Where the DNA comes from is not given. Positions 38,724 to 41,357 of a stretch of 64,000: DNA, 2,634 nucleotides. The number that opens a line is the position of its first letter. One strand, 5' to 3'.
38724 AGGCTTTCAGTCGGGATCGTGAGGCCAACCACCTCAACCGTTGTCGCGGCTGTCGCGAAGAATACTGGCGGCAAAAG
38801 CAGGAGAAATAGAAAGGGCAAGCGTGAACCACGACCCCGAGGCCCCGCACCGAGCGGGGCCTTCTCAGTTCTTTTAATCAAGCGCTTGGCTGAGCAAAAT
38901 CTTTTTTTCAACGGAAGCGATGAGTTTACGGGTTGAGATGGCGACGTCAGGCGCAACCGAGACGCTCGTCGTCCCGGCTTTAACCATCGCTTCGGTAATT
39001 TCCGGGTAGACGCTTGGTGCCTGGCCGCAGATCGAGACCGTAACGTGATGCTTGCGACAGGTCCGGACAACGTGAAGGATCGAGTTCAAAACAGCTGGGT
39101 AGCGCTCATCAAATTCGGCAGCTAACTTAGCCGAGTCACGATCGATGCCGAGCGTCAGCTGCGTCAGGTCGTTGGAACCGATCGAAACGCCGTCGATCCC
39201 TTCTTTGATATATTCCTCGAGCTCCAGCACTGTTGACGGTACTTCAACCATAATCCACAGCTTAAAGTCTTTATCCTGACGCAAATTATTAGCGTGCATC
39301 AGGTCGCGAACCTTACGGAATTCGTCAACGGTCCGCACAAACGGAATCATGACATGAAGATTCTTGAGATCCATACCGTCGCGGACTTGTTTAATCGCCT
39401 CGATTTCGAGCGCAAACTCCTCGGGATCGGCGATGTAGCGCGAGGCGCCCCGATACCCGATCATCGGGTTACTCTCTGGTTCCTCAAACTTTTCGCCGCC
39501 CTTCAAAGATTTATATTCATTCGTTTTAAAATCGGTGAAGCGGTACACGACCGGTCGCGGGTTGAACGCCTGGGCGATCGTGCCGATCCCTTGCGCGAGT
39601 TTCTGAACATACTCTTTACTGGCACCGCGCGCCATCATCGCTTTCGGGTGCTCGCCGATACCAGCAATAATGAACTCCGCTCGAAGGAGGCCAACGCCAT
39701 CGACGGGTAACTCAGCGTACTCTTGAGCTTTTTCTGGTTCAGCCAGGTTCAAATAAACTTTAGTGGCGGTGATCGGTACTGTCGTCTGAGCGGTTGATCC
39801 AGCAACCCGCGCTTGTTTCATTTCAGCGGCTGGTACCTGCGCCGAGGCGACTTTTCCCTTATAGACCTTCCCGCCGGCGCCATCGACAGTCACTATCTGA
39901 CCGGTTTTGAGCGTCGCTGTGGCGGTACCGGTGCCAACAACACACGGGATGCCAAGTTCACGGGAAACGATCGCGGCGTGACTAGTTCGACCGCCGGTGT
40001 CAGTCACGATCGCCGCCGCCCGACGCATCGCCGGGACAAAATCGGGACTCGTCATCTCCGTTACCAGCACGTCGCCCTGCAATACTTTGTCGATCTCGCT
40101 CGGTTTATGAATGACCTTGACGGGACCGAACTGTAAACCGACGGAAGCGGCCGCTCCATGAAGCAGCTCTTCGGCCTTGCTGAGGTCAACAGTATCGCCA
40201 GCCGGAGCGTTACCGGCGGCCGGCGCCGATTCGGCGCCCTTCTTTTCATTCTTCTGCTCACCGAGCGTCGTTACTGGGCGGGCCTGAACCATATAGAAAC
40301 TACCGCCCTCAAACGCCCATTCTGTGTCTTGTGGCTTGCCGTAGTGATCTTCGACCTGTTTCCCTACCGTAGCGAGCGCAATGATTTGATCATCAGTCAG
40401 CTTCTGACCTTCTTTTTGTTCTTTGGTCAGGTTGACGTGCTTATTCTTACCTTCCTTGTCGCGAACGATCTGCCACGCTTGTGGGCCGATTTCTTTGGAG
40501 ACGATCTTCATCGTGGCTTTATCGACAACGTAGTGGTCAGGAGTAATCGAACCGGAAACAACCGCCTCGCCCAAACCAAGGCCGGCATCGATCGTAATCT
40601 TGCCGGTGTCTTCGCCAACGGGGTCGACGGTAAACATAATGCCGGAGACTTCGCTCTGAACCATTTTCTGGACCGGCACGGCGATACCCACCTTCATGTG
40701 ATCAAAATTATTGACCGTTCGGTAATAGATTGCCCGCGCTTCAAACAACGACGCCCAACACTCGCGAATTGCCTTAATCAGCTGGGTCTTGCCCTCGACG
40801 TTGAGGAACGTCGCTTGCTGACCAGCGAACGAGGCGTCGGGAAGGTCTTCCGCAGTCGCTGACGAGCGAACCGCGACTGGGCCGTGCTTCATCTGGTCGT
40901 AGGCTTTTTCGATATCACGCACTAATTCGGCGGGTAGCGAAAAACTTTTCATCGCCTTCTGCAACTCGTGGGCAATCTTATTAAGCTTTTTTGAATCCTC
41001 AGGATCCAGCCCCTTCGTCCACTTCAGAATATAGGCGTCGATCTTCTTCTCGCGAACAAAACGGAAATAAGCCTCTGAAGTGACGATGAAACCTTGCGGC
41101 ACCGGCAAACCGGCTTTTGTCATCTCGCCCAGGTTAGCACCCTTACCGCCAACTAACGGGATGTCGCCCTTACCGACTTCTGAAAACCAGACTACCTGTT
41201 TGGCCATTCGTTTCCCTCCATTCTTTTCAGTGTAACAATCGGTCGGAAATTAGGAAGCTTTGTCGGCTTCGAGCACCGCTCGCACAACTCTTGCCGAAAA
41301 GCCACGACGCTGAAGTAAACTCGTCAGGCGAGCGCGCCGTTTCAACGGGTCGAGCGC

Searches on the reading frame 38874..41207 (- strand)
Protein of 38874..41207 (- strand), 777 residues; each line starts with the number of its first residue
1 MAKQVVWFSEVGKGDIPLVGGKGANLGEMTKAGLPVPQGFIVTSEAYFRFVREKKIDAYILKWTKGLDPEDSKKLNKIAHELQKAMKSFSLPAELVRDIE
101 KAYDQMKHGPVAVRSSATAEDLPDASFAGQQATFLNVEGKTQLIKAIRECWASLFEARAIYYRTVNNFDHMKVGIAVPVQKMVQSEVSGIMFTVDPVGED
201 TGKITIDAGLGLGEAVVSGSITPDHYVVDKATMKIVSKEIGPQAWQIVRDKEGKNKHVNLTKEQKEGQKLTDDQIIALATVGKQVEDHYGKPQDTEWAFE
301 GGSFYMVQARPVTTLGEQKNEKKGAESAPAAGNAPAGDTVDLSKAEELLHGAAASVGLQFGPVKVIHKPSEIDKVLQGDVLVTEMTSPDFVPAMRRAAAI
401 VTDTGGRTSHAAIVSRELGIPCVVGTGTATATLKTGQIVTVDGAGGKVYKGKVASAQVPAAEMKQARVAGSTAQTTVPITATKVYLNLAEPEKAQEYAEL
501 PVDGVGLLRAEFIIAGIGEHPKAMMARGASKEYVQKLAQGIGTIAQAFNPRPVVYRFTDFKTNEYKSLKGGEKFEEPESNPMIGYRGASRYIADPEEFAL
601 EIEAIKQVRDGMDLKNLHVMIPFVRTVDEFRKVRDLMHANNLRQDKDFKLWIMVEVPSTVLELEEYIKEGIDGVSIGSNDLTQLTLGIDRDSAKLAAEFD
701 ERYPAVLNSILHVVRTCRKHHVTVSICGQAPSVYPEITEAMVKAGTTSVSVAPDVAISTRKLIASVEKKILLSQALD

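Call 102: search_protein_families(library=pfam, proteins=[window:38874-41207:-], max_evalue=0.00001)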
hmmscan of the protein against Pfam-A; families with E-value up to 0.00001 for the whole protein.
window:38874-41207:- (777 aa): 3 families
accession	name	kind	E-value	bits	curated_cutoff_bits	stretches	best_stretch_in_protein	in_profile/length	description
PF01326.24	PPDK_N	-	4.6e-109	365.1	27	1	17-323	2-320/328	Pyruvate phosphate dikinase, AMP/ATP-binding domain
PF02896.24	PEP-utilizers_C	-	5e-72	243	22.8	1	468-767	6-292/293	PEP-utilising enzyme, PEP-binding domain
PF00391.29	PEP-utilizers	-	1e-28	99.1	23.1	1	377-446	3-72/72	PEP-utilising enzyme, mobile domain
